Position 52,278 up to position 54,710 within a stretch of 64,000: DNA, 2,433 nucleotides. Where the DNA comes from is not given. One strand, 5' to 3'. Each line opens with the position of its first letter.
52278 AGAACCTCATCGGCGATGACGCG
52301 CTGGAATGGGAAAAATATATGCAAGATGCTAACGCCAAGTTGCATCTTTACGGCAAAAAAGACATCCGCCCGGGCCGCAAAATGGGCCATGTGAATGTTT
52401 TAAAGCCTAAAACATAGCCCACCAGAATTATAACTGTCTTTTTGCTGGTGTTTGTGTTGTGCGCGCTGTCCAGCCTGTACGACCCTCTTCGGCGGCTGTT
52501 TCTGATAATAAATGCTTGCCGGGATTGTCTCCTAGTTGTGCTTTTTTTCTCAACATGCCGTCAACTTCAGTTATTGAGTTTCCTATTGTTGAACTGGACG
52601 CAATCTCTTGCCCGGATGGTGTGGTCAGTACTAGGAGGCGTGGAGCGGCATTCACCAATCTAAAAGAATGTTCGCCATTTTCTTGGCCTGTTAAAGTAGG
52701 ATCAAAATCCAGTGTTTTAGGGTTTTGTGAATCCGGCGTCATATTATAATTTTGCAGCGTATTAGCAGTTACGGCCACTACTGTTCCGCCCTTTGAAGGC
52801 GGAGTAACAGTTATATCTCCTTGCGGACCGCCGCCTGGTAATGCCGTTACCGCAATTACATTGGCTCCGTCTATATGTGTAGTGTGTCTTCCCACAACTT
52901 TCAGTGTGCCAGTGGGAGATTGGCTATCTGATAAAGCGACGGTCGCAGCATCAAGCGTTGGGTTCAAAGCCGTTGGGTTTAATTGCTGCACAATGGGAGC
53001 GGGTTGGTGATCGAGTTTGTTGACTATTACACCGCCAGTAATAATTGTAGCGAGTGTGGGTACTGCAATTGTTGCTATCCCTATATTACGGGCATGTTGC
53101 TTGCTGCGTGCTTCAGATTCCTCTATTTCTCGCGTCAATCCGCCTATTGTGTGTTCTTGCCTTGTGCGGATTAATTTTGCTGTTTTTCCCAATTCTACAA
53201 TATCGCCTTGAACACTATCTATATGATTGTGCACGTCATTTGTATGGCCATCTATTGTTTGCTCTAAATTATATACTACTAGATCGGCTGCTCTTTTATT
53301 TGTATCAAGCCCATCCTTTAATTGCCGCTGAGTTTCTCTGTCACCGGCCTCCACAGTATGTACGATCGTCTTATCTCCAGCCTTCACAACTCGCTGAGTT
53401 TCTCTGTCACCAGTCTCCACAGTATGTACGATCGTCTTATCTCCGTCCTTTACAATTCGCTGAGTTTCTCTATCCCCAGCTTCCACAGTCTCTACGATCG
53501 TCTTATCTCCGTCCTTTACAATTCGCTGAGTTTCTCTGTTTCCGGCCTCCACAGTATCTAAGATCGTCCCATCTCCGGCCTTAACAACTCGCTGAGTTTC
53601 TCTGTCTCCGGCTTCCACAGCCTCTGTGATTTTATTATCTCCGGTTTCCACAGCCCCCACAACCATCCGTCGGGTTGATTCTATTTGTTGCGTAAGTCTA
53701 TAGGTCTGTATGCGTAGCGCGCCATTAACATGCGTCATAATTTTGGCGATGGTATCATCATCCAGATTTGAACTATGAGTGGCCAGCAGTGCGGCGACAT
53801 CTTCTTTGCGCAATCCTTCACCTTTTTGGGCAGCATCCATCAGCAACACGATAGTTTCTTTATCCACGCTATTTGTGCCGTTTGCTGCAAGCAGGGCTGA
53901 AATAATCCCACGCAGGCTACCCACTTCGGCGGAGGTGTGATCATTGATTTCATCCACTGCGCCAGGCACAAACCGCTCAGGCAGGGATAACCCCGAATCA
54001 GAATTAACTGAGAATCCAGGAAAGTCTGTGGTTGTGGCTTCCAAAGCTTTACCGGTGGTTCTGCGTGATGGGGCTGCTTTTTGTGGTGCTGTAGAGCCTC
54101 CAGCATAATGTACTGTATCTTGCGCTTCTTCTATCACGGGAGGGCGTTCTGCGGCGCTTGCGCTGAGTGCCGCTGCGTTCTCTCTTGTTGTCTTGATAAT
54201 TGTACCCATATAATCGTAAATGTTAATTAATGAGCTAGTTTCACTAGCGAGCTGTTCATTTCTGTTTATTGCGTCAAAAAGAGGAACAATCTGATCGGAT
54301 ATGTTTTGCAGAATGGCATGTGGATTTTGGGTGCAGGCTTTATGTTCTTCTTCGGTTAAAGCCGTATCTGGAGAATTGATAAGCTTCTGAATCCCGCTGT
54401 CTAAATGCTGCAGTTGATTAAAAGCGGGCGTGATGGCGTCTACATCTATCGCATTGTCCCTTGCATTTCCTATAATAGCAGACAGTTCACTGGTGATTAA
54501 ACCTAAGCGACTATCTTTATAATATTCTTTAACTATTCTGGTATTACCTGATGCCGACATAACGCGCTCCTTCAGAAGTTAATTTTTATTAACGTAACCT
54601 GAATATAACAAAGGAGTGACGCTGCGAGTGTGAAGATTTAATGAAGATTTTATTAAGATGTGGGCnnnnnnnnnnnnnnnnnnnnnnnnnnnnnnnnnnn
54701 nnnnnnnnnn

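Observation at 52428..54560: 710-aa orphan membrane protein with exact 66-bp (22-aa) tandem repeats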

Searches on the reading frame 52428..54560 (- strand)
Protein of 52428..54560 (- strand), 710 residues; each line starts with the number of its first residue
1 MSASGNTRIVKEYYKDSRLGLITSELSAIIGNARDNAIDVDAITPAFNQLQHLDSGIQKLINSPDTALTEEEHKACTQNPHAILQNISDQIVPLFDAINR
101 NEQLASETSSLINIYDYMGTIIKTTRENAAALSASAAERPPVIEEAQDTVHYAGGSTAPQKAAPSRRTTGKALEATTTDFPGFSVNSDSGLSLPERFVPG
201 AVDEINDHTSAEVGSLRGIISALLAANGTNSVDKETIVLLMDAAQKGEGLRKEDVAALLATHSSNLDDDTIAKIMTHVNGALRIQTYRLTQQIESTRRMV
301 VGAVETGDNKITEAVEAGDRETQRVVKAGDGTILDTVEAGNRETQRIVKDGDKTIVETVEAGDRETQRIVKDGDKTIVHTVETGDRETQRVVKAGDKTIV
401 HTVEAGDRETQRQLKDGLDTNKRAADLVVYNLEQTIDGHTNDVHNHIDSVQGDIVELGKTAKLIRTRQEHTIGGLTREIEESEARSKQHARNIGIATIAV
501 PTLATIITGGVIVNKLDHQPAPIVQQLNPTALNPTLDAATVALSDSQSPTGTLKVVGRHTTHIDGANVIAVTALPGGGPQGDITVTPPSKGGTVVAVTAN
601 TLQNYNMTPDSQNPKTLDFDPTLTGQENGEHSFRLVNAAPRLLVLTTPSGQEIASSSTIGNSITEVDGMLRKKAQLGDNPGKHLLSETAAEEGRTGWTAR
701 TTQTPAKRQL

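Call 3: search_protein_families(library=pfam, proteins=[window:52428-54560:-], max_evalue=1)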
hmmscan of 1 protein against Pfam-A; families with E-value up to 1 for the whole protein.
window:52428-54560:- (710 aa): 3 families
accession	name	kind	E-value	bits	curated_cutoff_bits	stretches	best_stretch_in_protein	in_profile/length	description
PF12759.13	HTH_Tnp_IS1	-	0.00017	21.6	24.9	0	317-336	22-41/46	InsA C-terminal domain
PF04760.21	IF2_N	-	0.27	11.5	25.3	0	260-278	32-50/53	Translation initiation factor IF-2, N-terminal region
PF21563.3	Mcp40H-20_sensor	-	0.4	11.4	27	0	345-381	47-83/112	Methyl-accepting chemotaxis sensory transducer, class 40H, sensor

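Call 4: search_protein_families(library=ncbifam, proteins=[window:52428-54560:-], max_evalue=1)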
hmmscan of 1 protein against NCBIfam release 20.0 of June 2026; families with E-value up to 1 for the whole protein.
window:52428-54560:- (710 aa): 2 families
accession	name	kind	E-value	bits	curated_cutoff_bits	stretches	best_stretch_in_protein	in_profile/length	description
NF041244.1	IglI_fam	subfamily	0.019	14.9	100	1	41-151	66-176/290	type VI secretion system protein IglI family protein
NF002170.0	PRK01005.1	equivalog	0.31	10.8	280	1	346-443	9-108/208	V-type ATP synthase subunit E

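Call 6: find_homologous_proteins(query=window:52428-54560:-, max_evalue=0.001)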
Query window:52428-54560:- (710 aa): 1 proteins with E <= 0.001 among 8000 candidates.
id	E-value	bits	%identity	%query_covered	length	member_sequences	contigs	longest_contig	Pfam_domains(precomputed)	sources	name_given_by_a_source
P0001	0.0e+0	1529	100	100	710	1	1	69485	-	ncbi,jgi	-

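Call 7: search_solved_structures(query=window:52428-54560:-, max_evalue=1)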
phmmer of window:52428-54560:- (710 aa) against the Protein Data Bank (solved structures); distinct sequences matched with E-value up to 1: 2.
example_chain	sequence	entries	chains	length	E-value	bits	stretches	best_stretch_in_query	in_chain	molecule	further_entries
9k8a_A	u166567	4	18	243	0.0072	18.1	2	289-416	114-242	Cage-t32-Zn1-HEHE-34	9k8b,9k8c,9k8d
3n8u_A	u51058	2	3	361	0.56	11.8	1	232-294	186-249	imelysin peptidase | Imelysin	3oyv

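Call 9: find_encoding_contigs(protein=P0001, flank=10000, max_places=6)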
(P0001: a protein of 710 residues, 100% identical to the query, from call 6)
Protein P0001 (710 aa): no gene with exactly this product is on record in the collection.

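Call 10: list_cluster_members(proteins=[P0001])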
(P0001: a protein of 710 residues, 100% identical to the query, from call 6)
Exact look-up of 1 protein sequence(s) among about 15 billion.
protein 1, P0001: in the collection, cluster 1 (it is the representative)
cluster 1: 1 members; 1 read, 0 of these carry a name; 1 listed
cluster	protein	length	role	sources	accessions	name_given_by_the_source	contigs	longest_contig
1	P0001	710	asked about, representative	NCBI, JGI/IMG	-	-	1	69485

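Call 11: find_related_loci(query=window:52428-54560:-, collection=genome_contigs, flank=10000)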
Query window:52428-54560:- (710 aa) in genome_contigs; peptide patterns used: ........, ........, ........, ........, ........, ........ (x = any residue, [..] = any of these).
76 stretches matched a pattern, but none encodes a relative of the query by tblastn (E <= 1e-3).

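Call 21: search_protein_representatives(protein=window:52428-54560:-)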
Query: 710 residues. Proteins with E-value up to 0.001 (for the whole library): 19; up to 1e-10: 1; up to 1e-30: 1. The best 19 are listed.
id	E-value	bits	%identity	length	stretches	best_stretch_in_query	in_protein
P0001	0.0e+00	1528.8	100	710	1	1-710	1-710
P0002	1.0e-08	50.6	37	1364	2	323-419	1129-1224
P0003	7.8e-08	47.7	24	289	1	262-442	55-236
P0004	4.4e-07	45.2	29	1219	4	297-418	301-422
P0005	4.5e-07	45.2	24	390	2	316-417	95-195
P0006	1.8e-06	43.3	21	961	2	307-409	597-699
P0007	1.3e-05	40.4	33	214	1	307-411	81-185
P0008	1.5e-05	40.2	26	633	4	318-418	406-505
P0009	2.6e-05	39.4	27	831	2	303-409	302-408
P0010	3.5e-05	39.0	26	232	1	299-436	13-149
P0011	3.6e-05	38.9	32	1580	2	294-414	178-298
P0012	3.7e-05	38.9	30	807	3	307-412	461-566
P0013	6.5e-05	38.1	25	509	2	301-409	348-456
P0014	6.8e-05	38.0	28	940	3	304-417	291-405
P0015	2.9e-04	35.9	26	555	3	302-405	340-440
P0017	3.4e-04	35.7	28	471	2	307-415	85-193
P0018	4.6e-04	35.3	29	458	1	300-420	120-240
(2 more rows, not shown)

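Call 34: search_protein_families(library=pfam, proteins=[P0010, P0018, P0003, P0006, P0008, P0009, P0012, P0013, P0014, P0017], max_evalue=0.01)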
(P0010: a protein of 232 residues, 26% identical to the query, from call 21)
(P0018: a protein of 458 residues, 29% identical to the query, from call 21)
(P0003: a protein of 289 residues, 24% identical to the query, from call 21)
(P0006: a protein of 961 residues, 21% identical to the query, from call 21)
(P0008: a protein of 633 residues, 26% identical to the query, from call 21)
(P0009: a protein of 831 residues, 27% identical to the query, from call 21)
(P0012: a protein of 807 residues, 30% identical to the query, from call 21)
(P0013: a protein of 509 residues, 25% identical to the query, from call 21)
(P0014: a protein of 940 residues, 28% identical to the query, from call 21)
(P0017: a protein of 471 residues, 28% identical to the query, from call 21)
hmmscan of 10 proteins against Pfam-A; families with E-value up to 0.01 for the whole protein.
P0010 (232 aa): 1 family
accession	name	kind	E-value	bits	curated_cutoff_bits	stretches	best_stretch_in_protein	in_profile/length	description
PF09361.15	Phasin_2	-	2.1e-24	86.1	24.9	2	123-220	3-100/100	Phasin protein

P0018 (458 aa): 0 families

P0003 (289 aa): 0 families

P0006 (961 aa): 1 family
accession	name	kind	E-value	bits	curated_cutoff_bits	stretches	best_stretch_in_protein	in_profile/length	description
PF08676.16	MutL_C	-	1.1e-08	35.3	25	1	406-505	12-102/142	MutL C terminal dimerisation domain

P0008 (633 aa): 2 families
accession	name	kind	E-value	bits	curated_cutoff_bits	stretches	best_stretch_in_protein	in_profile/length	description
PF07202.18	Tcp10_C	-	3.3e-17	62.2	36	1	473-508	3-34/35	T-complex protein 10 C-terminus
PF13535.11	ATP-grasp_4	-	0.00065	19.8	27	0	182-251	25-96/160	ATP-grasp domain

P0009 (831 aa): 0 families

P0012 (807 aa): 1 family
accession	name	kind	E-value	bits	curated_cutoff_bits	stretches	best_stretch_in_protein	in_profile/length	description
PF16058.10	Mucin-like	-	0.0049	17.6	28.7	0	527-608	9-90/94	Mucin-like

P0013 (509 aa): 0 families

P0014 (940 aa): 1 family
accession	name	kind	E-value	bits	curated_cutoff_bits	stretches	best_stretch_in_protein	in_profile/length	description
PF07690.21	MFS_1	-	5.2e-09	35.9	33.4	2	56-194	2-142/347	Major Facilitator Superfamily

P0017 (471 aa): 0 families

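Call 35: predict_structure(protein=window:52431-54560:-)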
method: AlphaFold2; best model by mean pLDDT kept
length: 710 residues; sequences in the alignment: 1
mean_pLDDT: 42.2   pTM: 0.29
mean pLDDT of the five models: 42.2, 39.2, 36.7, 36.6, 34.0
residues with pLDDT >= 90: 2; 70-90: 74; 50-70: 81; < 50: 553
segments of 3 or more residues with pLDDT < 50: 1-9, 128-247, 249-350, 353-372, 374-394, 396-406, 409-411, 439-441, 446-455, 457-468, 486-710
pLDDT, mean of each block of 10 residues (from residue 1): 40 56 81 85 87 83 77 75 74 73 67 62 54 35 32 28 28 26 27 31 33 38 41 45 45 45 45 44 40 40 41 38 28 27 33 36 34 36 37 34 41 56 51 50 47 43 45 50 48 30 27 30 32 31 33 32 30 37 40 37 36 29 26 26 26 30 36 32 28 27 28
secondary structure, 60 per line:
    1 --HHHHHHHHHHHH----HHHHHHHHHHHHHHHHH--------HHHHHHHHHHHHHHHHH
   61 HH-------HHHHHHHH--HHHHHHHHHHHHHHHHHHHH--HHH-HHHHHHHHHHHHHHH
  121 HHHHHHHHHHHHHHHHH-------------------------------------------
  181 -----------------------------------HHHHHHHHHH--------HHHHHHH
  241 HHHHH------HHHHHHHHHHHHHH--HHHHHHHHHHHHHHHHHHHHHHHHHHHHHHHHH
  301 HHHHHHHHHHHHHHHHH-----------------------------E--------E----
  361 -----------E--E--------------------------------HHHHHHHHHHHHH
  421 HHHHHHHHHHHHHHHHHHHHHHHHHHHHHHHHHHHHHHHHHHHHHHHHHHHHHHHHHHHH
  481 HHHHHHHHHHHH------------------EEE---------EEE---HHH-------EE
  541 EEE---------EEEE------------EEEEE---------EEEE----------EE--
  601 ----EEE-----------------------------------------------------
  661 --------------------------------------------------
elements in order (helices of 4 or more, strands of 3 or more residues): H3-14 H19-35 H44-62 H70-77 H80-99 H106-137 H216-225 H234-245 H252-265 H268-317 H408-492 E511-513 E523-525 E539-543 E553-556 E569-573 E583-586 E605-607

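Call 36: find_related_loci(query=window:52428-54560:-, collection=metagenome_contigs, flank=10000)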
Query window:52428-54560:- (710 aa) in metagenome_contigs; peptide patterns used: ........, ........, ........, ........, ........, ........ (x = any residue, [..] = any of these).
120 stretches matched a pattern, but none encodes a relative of the query by tblastn (E <= 1e-3).

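Call 42: fold_search(model_id=the predicted structure, library=pdb)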
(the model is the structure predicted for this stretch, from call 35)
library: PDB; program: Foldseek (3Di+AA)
matches with E <= 10: 465; with E <= 0.001: 0
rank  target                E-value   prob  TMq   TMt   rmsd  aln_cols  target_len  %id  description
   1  9gm7_C                1.4e-01  0.13  0.08  0.12  50.4       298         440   12  MukBEF in a nucleotide-bound state with open neck gate (monomer) (released 2025-03-26)
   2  9ki1_0                1.8e-01  0.18  0.10  0.15  19.1       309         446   13  Baseplate structure of Escherichia phage Mu (released 2025-02-12)
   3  2cj7                  3.1e-01  0.28  0.08  0.30  10.3       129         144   10  Crystal Structure of a Cell Wall Invertase Inhibitor from Tobacco (pH 9.0) (released 2006-04-03)
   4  9ibr_A                4.1e-01  0.20  0.07  0.18  13.2       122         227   15  Crystal structure of HNF4 alpha LBD complexed with GRIP-1 peptide and ESY13 (released 2025-08-13)
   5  2rld_B                4.4e-01  0.33  0.09  0.38   7.6       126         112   11  CRYSTAL STRUCTURE OF A PROTEIN WITH UNKNOWN FUNCTION FROM S23 RIBOSOMAL PROTEIN FAMILY (BT_0352) FROM BACTEROIDES THET (released 2007-10-30)
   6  6lkp_A                4.9e-01  0.12  0.07  0.22  18.1       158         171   10  Crystal structure of Dps1 from the thermophilic non-heterocystous filamentous cyanobacterium Thermoleptolyngbya sp. O- (released 2020-03-25)
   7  1t98_A                5.2e-01  0.28  0.08  0.20  13.2       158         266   13  Crystal Structure of MukF(1-287) (released 2005-05-24)
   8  8gym_B                5.6e-01  0.04  0.07  0.10  35.5       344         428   10  Cryo-EM structure of Tetrahymena thermophila respiratory mega-complex MC IV2+(I+III2+II)2 (released 2023-06-14)
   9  2rld_C                5.9e-01  0.25  0.09  0.36   8.7       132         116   11  CRYSTAL STRUCTURE OF A PROTEIN WITH UNKNOWN FUNCTION FROM S23 RIBOSOMAL PROTEIN FAMILY (BT_0352) FROM BACTEROIDES THET (released 2007-10-30)
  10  1nig                  5.9e-01  0.15  0.07  0.25  13.5       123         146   12  2.0 A Structure of Protein of Unknown Function from Thermoplasma acidophilum (released 2003-07-15)
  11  8hhl_A                5.9e-01  0.09  0.08  0.09  15.8       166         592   14  Cryo-EM structure of the Cas12m2-crRNA-target DNA full R-loop complex (released 2023-04-12)
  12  2rdc_B                6.3e-01  0.12  0.08  0.26  15.3       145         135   16  CRYSTAL STRUCTURE OF A PUTATIVE LIPID BINDING PROTEIN (GSU0061) FROM GEOBACTER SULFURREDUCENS PCA AT 1.80 A RESOLUTION (released 2007-10-09)
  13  6lkp_C                6.3e-01  0.12  0.07  0.22  17.9       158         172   11  Crystal structure of Dps1 from the thermophilic non-heterocystous filamentous cyanobacterium Thermoleptolyngbya sp. O- (released 2020-03-25)
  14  9s9k_A                6.3e-01  0.08  0.07  0.17  14.5       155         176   17  S. islandicus CdvB (semi open) (released 2026-01-28)
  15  3ogh_A                6.7e-01  0.10  0.08  0.24  17.7       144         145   12  Crystal structure of yciE protein from E. coli CFT073, a member of ferritine-like superfamily of diiron-containing fou (released 2010-09-15)
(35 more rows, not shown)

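Call 43: search_protein_families(library=phrogs, proteins=[window:52428-54560:-], max_evalue=0.1)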
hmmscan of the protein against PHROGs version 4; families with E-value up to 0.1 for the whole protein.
window:52428-54560:- (710 aa): 0 families

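Call 44: search_protein_families(library=padloc, proteins=[window:52428-54560:-], max_evalue=0.1)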
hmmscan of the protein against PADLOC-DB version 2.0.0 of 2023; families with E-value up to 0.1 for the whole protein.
window:52428-54560:- (710 aa): 0 families

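Call 56: find_related_loci(query=window:52428-54560:-, collection=viral_contigs, flank=5000)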
Query window:52428-54560:- (710 aa) in viral_contigs; peptide patterns used: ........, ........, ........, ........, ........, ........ (x = any residue, [..] = any of these).
32 stretches matched a pattern, but none encodes a relative of the query by tblastn (E <= 1e-3).

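Call 57: search_dna_similar(query=window:52428-54560:-, collection=plasmids, mode=protein, max_evalue=0.001, max_rows=10)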
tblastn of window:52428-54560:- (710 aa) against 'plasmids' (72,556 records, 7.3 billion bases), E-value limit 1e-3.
No match.

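Call 58: search_dna_similar(query=window:52428-54560:-, collection=phages, mode=protein, max_evalue=0.001, max_rows=10)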
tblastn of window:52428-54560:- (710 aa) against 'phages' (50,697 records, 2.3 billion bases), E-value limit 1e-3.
No match.

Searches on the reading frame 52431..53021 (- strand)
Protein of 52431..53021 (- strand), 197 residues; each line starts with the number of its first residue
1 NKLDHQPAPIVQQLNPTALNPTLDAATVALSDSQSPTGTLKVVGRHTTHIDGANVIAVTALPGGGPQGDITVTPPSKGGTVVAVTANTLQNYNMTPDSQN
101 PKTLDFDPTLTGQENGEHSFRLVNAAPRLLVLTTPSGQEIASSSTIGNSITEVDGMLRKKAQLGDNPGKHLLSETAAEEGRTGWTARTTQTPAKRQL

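Call 65: search_protein_families(library=pfam, proteins=[window:52431-53021:-], max_evalue=10)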
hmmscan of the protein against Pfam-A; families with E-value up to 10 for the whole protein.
window:52431-53021:- (197 aa): 0 families

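Call 66: search_solved_structures(query=window:52431-53021:-, max_evalue=10)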
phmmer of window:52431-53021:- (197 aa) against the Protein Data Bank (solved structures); distinct sequences matched with E-value up to 10: 0.

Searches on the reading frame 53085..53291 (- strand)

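Call 65: search_protein_families(library=pfam, proteins=[window:53085-53291:-], max_evalue=10)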
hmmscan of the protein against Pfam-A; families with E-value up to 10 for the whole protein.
window:53085-53291:- (69 aa): 1 family
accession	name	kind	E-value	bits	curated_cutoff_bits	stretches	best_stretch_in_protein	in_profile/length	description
PF17484.7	TbpB_A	-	0.083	14.1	25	1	12-67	33-88/136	N-Lobe handle Tf-binding protein B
